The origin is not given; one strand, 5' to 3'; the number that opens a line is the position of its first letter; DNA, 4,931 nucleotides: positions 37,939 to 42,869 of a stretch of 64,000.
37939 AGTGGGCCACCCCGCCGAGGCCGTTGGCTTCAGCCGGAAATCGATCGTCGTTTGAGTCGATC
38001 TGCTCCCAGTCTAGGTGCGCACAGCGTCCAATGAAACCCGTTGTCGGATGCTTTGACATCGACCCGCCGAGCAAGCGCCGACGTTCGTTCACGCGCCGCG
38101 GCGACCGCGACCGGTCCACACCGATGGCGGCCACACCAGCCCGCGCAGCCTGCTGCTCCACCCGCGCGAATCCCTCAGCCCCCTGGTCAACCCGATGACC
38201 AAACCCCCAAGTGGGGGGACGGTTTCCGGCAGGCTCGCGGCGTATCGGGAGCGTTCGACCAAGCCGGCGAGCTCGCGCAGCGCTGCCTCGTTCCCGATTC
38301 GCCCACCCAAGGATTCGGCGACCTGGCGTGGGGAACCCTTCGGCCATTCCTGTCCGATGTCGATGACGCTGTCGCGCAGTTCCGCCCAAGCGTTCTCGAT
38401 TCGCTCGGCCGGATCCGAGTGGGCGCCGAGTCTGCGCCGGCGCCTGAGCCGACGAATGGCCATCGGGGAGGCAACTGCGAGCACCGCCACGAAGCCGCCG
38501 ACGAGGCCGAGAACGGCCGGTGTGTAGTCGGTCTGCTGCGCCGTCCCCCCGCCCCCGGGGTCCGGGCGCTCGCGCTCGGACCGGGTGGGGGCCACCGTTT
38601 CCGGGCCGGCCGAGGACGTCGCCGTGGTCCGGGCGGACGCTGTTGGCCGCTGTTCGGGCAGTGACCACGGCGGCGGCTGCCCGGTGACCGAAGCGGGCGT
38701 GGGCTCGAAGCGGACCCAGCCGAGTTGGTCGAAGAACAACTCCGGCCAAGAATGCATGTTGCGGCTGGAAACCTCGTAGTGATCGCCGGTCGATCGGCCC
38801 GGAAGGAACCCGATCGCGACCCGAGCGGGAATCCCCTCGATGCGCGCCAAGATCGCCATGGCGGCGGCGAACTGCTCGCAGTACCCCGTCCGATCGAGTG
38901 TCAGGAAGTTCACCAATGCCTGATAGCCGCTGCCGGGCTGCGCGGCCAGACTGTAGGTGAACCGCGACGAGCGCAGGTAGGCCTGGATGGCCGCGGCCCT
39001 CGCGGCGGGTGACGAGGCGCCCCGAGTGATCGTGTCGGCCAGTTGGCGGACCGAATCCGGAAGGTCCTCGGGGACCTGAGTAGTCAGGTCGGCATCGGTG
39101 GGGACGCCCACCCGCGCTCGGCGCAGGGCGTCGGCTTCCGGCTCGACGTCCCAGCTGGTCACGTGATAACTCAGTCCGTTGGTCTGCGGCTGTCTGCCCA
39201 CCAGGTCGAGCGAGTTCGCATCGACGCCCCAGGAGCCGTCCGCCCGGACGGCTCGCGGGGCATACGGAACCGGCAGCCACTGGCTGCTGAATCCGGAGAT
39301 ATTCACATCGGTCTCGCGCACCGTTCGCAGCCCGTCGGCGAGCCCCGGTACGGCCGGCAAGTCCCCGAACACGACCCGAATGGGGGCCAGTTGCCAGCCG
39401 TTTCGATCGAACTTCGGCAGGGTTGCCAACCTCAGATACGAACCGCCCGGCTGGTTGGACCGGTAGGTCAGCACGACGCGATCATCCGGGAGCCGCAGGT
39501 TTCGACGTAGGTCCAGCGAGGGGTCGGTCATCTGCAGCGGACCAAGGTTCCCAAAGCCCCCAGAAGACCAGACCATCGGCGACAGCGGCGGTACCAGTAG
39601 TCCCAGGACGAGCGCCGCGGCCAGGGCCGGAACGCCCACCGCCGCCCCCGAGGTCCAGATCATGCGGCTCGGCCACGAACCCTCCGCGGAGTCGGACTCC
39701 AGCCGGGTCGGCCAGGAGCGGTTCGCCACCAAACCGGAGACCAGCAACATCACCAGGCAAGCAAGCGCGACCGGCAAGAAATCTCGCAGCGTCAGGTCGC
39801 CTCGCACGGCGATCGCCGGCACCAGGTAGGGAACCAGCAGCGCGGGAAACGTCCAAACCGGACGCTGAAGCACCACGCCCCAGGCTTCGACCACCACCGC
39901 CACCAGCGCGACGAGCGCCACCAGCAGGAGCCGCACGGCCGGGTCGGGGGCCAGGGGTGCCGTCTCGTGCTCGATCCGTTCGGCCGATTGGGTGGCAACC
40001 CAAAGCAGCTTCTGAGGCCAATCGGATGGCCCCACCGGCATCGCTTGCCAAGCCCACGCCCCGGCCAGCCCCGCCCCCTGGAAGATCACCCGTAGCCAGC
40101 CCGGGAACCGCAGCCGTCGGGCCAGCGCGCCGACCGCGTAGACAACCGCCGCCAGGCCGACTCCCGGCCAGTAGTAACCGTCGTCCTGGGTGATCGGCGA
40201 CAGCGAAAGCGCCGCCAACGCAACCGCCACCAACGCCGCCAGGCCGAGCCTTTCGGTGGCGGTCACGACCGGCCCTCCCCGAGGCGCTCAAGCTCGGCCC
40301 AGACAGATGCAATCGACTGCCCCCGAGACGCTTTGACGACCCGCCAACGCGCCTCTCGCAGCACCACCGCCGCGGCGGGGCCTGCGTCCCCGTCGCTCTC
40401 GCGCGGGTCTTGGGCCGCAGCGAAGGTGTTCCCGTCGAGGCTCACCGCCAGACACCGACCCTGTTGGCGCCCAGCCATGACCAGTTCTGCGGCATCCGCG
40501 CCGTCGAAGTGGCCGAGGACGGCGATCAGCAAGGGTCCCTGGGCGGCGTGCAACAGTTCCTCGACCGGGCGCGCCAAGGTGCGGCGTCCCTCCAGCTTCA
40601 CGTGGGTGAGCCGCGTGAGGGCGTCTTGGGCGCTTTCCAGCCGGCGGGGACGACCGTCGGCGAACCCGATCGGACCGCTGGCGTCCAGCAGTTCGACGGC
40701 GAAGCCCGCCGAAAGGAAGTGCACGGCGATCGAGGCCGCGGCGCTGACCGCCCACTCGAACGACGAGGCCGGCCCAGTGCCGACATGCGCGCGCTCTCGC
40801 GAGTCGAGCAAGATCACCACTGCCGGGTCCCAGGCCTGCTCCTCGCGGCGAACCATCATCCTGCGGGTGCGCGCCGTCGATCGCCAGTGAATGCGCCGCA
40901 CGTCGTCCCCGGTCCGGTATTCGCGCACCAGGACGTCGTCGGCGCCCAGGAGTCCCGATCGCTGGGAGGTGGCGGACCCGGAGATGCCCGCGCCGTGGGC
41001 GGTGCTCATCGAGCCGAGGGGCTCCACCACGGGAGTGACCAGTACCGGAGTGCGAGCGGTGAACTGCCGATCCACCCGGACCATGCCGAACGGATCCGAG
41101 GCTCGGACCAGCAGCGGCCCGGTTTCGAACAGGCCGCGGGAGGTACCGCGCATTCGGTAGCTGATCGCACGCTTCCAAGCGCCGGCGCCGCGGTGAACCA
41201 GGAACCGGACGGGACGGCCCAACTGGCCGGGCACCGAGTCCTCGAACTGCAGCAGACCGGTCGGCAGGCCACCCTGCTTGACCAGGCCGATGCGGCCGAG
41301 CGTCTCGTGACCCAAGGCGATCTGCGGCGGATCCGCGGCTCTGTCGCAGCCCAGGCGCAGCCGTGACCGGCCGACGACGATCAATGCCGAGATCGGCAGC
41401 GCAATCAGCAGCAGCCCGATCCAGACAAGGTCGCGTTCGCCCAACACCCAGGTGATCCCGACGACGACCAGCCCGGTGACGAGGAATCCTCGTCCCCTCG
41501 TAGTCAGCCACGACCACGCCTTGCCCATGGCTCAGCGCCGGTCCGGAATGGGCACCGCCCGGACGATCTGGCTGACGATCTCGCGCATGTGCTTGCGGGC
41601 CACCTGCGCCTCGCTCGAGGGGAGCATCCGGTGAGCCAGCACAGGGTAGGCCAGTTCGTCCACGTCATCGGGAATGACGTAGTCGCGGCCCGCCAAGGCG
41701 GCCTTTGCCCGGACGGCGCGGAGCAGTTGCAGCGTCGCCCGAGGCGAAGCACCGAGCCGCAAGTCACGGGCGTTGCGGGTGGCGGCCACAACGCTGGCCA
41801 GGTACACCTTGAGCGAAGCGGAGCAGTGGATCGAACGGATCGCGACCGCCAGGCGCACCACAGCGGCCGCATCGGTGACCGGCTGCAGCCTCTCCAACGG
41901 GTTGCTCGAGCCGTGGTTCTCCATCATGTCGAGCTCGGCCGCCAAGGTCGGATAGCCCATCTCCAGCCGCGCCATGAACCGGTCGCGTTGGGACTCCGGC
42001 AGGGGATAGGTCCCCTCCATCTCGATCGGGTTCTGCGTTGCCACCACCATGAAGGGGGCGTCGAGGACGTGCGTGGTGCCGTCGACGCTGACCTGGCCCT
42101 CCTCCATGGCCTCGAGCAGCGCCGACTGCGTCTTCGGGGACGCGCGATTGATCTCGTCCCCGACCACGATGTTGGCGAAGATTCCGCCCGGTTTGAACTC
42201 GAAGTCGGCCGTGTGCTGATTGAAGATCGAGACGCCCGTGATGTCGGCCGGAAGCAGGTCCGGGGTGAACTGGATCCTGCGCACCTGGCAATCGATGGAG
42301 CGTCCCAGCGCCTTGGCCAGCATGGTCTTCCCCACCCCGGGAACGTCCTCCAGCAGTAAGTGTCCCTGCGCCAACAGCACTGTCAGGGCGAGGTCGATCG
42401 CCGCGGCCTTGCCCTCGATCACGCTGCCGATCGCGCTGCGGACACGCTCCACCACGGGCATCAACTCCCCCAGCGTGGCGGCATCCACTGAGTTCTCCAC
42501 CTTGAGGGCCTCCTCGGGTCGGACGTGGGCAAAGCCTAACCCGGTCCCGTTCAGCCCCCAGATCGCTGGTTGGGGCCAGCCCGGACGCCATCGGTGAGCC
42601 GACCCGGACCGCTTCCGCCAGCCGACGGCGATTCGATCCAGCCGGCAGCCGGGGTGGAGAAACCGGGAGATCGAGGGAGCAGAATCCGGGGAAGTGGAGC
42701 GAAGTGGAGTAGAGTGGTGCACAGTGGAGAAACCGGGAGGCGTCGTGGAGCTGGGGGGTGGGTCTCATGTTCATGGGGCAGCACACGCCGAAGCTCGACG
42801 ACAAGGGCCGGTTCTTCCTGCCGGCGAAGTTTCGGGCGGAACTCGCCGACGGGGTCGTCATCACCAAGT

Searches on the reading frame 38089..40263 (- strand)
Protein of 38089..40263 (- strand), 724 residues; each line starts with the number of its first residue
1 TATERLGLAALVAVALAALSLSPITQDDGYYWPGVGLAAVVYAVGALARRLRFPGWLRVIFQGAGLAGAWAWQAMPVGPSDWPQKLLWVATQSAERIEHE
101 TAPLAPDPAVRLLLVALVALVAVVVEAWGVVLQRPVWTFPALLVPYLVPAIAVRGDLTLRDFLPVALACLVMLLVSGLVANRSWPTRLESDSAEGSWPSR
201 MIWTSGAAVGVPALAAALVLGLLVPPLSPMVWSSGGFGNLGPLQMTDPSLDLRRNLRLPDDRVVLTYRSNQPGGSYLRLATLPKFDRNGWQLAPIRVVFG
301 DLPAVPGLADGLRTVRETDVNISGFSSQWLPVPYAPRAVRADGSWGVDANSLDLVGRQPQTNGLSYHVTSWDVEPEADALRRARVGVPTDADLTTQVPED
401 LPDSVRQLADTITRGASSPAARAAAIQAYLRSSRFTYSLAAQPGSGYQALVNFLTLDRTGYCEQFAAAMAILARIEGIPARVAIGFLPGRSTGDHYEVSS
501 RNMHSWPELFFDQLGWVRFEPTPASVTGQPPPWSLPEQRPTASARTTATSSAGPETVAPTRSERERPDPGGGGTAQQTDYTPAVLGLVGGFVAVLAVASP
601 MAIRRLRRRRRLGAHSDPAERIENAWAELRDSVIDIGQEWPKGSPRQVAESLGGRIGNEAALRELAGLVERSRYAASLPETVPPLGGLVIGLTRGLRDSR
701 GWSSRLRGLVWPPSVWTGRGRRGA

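Call 38: search_protein_families(library=pfam, proteins=[window:38089-40263:-], max_evalue=0.01)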
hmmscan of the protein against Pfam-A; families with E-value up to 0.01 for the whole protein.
window:38089-40263:- (724 aa): 2 families
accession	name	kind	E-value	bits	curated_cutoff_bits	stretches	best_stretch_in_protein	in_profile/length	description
PF11992.13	TgpA_N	-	5.5e-42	144.4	30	1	12-376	1-332/333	TgpA N-terminal domain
PF01841.26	Transglut_core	-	1.4e-25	90.1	23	1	406-521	1-108/108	Transglutaminase-like superfamily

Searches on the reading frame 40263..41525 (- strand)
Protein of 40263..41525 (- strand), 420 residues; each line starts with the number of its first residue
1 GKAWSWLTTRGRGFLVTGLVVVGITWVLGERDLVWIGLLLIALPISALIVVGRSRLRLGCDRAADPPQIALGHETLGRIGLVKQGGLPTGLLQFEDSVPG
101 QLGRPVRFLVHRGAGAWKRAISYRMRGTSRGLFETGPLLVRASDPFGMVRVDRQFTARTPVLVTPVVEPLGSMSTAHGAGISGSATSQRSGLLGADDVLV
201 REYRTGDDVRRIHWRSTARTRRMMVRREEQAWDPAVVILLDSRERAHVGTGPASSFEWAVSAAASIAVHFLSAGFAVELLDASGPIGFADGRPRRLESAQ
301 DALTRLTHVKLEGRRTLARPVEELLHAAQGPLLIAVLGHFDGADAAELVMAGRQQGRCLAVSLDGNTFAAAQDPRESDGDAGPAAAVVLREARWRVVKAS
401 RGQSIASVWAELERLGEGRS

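Call 91: search_protein_families(library=pfam, proteins=[window:40263-41525:-], max_evalue=0.0001)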
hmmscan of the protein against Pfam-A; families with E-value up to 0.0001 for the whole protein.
window:40263-41525:- (420 aa): 1 family
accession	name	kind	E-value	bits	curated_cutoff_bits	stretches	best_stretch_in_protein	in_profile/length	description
PF01882.25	DUF58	-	2.4e-14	53.5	23.4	1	200-361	2-166/216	Protein of unknown function DUF58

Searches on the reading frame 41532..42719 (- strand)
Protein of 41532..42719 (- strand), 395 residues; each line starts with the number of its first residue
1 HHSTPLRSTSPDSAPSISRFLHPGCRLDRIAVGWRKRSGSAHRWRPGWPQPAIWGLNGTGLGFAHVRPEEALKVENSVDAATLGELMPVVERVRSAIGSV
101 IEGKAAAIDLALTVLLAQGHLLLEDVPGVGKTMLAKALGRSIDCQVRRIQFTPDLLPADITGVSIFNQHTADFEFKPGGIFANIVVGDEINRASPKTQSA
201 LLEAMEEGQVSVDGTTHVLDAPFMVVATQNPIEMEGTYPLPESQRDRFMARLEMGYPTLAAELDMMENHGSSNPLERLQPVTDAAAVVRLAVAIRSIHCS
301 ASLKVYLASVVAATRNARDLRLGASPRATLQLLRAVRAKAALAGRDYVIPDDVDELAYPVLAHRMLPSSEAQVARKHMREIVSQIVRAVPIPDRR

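Call 91: search_protein_families(library=pfam, proteins=[window:41532-42719:-], max_evalue=0.0001)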
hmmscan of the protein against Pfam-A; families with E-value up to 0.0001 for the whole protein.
window:41532-42719:- (395 aa): 6 families
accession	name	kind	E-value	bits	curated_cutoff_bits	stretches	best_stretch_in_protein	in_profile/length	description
PF07726.17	AAA_3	-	1.5e-62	209.8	27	1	120-249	1-130/131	ATPase family associated with various cellular activities (AAA)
PF17863.7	AAA_lid_2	-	1.3e-22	79.7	22.7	1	313-385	2-74/74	AAA lid domain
PF07728.20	AAA_5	-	3.1e-13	50.3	22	1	120-248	1-139/139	AAA domain (dynein-related subfamily)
PF00493.29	MCM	-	7.9e-06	25.6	23.3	1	115-236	54-176/224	MCM P-loop domain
PF00004.35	AAA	-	1.3e-05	26.1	21.2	1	126-233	6-112/131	ATPase family associated with various cellular activities (AAA)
PF01078.27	Mg_chelatase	-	5.9e-05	23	20.3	0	103-138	7-42/207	Magnesium chelatase, subunit ChlI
